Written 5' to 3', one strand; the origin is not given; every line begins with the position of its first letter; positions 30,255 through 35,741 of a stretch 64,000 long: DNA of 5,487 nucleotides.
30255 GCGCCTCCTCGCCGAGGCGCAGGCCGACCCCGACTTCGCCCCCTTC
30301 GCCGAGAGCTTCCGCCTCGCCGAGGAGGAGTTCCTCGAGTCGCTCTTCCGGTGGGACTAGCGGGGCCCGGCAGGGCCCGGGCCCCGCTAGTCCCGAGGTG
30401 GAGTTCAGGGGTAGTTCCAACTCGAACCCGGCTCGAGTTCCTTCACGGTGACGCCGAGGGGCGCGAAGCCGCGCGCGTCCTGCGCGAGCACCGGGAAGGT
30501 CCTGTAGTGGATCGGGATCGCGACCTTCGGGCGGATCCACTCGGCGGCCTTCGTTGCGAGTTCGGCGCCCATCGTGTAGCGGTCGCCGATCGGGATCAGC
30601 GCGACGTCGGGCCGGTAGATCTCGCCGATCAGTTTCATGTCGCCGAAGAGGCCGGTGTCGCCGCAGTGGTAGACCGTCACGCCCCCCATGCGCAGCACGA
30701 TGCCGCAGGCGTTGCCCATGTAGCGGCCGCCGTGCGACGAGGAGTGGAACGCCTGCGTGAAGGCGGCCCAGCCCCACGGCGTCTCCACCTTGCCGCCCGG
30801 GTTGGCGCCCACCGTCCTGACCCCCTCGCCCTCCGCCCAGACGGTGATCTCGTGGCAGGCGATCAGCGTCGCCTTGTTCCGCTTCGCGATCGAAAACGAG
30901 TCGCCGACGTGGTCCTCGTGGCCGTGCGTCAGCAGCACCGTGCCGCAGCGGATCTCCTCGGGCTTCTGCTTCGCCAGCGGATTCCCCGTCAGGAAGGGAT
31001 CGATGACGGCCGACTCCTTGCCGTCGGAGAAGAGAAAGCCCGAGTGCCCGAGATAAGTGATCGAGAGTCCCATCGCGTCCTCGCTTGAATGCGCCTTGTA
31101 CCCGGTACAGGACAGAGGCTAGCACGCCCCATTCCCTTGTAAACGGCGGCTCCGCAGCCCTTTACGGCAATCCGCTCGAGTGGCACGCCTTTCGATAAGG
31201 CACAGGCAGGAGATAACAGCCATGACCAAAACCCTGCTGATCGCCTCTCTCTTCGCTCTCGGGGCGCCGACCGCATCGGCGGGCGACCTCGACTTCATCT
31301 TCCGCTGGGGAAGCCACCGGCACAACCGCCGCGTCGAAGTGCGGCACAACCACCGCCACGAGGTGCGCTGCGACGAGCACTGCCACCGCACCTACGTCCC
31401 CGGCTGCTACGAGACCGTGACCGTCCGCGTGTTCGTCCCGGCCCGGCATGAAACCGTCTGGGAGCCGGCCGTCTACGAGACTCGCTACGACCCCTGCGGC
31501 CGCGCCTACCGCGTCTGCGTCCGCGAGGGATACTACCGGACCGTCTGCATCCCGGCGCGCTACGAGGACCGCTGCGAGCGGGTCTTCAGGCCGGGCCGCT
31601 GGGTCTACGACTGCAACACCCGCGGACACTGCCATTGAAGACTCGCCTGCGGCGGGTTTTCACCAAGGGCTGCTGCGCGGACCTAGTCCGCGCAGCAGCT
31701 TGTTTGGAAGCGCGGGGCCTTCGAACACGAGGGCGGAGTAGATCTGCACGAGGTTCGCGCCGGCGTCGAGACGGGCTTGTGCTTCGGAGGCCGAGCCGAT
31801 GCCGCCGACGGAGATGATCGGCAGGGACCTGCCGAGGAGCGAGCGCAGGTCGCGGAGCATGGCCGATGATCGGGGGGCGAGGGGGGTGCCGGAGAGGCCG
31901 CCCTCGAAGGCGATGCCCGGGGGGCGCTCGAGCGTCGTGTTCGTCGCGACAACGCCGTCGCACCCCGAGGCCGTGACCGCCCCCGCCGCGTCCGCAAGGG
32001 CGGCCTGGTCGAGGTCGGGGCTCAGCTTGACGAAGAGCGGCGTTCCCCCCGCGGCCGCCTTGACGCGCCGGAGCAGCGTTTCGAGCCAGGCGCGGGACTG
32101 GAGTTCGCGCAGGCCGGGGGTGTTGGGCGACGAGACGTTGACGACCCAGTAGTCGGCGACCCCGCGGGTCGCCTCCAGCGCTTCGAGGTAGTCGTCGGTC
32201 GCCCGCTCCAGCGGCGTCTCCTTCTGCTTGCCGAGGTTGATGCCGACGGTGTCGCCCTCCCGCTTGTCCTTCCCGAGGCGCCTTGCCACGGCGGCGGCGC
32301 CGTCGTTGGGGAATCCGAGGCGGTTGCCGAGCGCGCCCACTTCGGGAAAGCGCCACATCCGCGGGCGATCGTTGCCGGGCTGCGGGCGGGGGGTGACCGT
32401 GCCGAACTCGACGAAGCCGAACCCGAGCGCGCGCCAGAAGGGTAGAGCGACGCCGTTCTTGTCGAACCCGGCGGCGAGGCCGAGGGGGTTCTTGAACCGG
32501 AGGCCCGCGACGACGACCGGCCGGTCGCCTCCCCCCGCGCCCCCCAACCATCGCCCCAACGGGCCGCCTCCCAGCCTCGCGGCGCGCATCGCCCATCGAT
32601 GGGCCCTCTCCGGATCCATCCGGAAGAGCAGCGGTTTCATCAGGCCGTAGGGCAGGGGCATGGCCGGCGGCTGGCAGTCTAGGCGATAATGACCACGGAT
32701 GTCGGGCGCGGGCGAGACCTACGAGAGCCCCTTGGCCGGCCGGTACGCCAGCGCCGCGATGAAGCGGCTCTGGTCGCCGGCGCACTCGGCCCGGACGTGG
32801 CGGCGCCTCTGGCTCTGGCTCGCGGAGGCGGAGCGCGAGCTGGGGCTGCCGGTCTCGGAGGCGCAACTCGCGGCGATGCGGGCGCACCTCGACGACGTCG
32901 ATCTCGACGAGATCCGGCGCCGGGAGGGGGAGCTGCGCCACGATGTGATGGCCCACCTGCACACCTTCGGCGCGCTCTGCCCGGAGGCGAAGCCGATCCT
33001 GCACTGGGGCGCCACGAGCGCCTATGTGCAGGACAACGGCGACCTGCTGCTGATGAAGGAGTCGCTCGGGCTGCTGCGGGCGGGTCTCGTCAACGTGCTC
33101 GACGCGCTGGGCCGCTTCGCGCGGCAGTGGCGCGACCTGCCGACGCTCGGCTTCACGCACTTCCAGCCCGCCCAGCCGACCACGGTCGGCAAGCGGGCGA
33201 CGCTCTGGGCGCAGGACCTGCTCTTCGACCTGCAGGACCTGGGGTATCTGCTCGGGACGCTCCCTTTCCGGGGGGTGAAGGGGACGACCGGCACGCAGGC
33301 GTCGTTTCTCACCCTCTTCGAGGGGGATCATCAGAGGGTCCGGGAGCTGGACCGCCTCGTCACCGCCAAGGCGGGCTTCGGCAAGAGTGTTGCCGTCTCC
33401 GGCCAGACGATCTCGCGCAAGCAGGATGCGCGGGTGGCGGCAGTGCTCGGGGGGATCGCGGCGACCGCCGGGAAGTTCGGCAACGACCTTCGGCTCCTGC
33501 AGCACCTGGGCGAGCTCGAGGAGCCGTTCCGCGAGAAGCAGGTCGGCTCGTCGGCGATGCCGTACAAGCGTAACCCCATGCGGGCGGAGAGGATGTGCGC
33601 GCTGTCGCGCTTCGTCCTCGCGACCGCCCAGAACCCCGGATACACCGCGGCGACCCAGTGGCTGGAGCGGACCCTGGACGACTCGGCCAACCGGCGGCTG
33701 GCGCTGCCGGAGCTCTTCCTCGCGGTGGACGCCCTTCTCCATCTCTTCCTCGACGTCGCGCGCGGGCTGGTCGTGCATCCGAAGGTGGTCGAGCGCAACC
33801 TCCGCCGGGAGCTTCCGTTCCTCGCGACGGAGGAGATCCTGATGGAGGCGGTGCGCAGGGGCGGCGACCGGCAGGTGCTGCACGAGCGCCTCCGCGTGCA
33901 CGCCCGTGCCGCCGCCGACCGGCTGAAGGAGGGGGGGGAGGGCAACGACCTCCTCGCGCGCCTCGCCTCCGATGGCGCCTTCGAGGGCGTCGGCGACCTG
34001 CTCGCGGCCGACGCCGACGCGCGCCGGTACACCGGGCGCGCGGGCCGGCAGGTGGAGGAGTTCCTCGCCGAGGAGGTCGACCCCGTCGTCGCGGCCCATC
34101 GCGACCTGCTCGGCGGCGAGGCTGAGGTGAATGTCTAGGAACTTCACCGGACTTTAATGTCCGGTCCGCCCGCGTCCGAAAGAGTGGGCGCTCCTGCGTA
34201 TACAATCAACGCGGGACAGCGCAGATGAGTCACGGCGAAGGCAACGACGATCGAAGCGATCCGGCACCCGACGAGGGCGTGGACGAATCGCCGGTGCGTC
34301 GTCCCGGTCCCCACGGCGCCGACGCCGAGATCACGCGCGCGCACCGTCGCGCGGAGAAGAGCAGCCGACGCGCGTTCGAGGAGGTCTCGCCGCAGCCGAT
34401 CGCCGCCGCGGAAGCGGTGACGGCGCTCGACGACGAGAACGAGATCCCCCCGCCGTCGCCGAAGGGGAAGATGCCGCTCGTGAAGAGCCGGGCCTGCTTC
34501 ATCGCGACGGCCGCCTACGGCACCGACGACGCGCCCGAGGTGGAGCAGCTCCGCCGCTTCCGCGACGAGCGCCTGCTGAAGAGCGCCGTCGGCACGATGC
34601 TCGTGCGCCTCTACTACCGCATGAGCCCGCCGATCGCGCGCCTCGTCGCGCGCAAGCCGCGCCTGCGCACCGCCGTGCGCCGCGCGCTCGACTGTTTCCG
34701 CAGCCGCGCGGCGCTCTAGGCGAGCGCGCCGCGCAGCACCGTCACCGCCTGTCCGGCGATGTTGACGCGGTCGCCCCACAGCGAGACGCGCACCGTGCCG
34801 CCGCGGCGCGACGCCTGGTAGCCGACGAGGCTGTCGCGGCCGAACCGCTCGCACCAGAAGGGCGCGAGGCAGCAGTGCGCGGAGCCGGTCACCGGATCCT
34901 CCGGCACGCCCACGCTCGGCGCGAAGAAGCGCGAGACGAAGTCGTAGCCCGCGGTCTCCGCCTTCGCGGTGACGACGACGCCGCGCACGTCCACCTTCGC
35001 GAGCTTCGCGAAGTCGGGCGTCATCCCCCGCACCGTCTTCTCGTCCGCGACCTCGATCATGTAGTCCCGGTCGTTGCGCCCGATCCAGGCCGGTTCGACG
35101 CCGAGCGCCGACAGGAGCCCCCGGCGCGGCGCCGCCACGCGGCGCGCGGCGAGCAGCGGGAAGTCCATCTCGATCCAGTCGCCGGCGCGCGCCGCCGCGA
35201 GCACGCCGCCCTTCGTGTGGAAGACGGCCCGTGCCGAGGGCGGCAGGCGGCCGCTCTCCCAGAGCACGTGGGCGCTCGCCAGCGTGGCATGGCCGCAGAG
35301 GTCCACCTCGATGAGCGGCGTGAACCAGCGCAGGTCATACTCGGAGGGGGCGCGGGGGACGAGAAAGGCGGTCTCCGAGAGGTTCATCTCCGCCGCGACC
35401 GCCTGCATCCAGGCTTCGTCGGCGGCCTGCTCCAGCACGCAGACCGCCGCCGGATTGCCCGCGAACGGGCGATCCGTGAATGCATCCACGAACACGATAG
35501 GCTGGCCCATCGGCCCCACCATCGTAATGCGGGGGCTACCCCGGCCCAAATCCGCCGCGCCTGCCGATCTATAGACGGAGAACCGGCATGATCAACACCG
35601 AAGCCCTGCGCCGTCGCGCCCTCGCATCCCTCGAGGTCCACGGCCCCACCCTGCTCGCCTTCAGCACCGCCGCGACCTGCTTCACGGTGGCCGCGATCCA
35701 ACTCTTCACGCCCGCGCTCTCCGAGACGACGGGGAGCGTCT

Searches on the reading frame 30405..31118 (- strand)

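Call 27: search_protein_families(library=pfam, proteins=[window:30405-31118:-], max_evalue=0.001)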
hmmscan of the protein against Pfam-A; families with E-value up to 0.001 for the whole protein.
window:30405-31118:- (237 aa): 3 families
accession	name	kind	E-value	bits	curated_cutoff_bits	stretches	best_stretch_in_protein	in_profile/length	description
PF13483.12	Lactamase_B_3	-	1.1e-24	87.6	24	1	20-204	2-160/160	Beta-lactamase superfamily domain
PF12706.13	Lactamase_B_2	-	3.1e-20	73.1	27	1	39-205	5-200/200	Beta-lactamase superfamily domain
PF00753.33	Lactamase_B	-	6.1e-15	56.1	22.7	1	26-192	7-178/196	Metallo-beta-lactamase superfamily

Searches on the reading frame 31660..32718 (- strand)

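Call 27: search_protein_families(library=pfam, proteins=[window:31660-32718:-], max_evalue=0.001)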
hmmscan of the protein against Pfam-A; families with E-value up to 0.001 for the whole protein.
window:31660-32718:- (352 aa): 1 family
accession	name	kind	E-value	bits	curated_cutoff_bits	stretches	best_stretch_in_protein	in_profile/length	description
PF01180.27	DHO_dh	-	5.4e-71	239.6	27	1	69-345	5-287/291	Dihydroorotate dehydrogenase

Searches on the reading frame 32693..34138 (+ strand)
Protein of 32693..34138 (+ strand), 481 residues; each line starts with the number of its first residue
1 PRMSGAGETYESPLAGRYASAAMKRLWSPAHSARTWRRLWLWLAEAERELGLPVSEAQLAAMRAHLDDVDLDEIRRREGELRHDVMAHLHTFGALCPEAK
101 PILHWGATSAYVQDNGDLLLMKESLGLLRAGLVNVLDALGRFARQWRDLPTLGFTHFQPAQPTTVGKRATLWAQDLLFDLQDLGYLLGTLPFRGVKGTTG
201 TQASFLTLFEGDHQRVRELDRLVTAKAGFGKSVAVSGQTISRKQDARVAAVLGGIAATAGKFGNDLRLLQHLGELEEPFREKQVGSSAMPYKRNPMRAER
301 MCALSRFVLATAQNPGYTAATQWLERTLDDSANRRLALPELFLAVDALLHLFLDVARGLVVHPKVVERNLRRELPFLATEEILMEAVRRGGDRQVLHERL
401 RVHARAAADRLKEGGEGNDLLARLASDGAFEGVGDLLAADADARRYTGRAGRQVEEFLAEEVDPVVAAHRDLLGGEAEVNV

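Call 27: search_protein_families(library=pfam, proteins=[window:32693-34138:+], max_evalue=0.001)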
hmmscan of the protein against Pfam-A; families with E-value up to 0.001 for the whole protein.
window:32693-34138:+ (481 aa): 2 families
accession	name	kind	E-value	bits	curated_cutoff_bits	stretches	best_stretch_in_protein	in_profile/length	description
PF00206.25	Lyase_1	-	8.7e-24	84.9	27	1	44-305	36-307/312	Lyase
PF10397.14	ADSL_C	-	4.4e-14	53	32.7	1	375-457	1-79/79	Adenylosuccinate lyase C-terminus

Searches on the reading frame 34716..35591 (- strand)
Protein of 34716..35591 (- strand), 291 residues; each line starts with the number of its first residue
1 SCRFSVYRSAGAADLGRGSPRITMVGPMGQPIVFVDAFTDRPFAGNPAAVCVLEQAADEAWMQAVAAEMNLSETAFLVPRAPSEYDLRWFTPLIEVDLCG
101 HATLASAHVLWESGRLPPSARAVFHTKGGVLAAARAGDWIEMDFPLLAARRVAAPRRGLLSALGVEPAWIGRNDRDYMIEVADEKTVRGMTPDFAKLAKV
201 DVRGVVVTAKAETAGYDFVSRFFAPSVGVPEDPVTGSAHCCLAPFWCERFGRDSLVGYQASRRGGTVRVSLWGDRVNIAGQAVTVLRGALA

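Call 27: search_protein_families(library=pfam, proteins=[window:34716-35591:-], max_evalue=0.001)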
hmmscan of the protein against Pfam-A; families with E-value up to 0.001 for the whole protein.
window:34716-35591:- (291 aa): 1 family
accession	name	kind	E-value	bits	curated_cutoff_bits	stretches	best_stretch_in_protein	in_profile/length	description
PF02567.21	PhzC-PhzF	-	7.1e-66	223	27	1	35-288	1-281/281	Phenazine biosynthesis-like protein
